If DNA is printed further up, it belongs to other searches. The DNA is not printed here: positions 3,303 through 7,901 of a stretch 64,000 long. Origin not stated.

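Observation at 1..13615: One-strand locus: ECF sigma, then a PKD/T9SS-B-CTD membrane protein, then two giant paralogous T9SS type-B adhesins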

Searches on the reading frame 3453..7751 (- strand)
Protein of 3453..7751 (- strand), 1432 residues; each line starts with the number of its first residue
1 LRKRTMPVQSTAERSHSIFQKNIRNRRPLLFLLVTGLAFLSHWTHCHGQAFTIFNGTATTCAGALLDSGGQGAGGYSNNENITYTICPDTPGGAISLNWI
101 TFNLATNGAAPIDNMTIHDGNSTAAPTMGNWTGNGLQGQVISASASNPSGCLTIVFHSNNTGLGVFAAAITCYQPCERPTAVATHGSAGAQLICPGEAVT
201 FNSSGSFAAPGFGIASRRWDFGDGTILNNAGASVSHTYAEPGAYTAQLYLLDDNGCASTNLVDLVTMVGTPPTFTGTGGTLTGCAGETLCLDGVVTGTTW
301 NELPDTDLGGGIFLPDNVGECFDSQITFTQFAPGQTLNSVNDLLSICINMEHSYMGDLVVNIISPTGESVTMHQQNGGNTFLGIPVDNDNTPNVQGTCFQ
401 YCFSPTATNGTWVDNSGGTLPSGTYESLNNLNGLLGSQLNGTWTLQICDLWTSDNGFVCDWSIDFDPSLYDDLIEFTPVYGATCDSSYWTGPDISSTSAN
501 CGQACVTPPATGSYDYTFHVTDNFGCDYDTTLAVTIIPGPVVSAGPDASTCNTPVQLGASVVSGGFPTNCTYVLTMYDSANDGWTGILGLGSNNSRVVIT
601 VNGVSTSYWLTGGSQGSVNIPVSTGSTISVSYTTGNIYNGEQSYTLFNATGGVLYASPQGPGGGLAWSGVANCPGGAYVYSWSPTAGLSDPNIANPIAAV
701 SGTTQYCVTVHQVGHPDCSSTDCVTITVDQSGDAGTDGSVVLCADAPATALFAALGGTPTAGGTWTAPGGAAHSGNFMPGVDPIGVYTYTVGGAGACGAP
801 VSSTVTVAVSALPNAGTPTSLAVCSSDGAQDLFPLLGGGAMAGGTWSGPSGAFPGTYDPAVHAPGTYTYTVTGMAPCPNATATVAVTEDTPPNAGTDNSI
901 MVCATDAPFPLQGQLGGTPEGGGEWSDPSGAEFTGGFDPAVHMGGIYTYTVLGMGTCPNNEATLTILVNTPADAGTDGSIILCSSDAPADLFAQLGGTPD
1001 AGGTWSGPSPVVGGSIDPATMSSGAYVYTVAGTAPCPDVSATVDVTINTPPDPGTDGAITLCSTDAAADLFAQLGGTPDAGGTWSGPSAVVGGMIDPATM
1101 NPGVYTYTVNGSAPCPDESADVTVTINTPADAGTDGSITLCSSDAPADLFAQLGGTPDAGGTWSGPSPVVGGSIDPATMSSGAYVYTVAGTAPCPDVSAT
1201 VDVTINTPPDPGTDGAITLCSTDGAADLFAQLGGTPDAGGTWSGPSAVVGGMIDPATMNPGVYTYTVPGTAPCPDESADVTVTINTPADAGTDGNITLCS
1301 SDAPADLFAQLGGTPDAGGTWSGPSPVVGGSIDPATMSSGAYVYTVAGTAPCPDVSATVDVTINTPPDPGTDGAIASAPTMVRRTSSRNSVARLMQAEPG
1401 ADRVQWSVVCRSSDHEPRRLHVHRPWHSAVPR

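Call 5: search_protein_families(library=pfam, proteins=[window:3453-7751:-], max_evalue=0.01)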
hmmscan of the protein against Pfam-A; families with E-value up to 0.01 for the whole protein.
window:3453-7751:- (1432 aa): 5 families
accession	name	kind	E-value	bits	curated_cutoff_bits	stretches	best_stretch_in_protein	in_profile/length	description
PF18911.6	PKD_4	-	1.2e-16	61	27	1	188-261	9-79/85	PKD domain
PF01483.27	P_proprotein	-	1.1e-10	41.9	21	1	346-465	6-86/86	Proprotein convertase P-domain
PF00801.26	PKD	-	3.6e-10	40.2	23.5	1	191-260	9-75/80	PKD domain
PF22352.2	K319L-like_PKD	-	2e-07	31.3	27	0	492-536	39-84/84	K319L-like, PKD domain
PF00431.26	CUB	-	0.0037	18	21.4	1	75-160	20-99/110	CUB domain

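Call 6: search_protein_families(library=ncbifam, proteins=[window:3453-7751:-], max_evalue=0.01)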
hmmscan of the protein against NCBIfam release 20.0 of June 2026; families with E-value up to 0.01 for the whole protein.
window:3453-7751:- (1432 aa): 1 family
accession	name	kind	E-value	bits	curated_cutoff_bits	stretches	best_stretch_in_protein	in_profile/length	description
TIGR02280.1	PaaB1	equivalog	3.4e-06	26.8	345.15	0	1059-1090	117-149/256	2-(1,2-epoxy-1,2-dihydrophenyl)acetyl-CoA isomerase PaaG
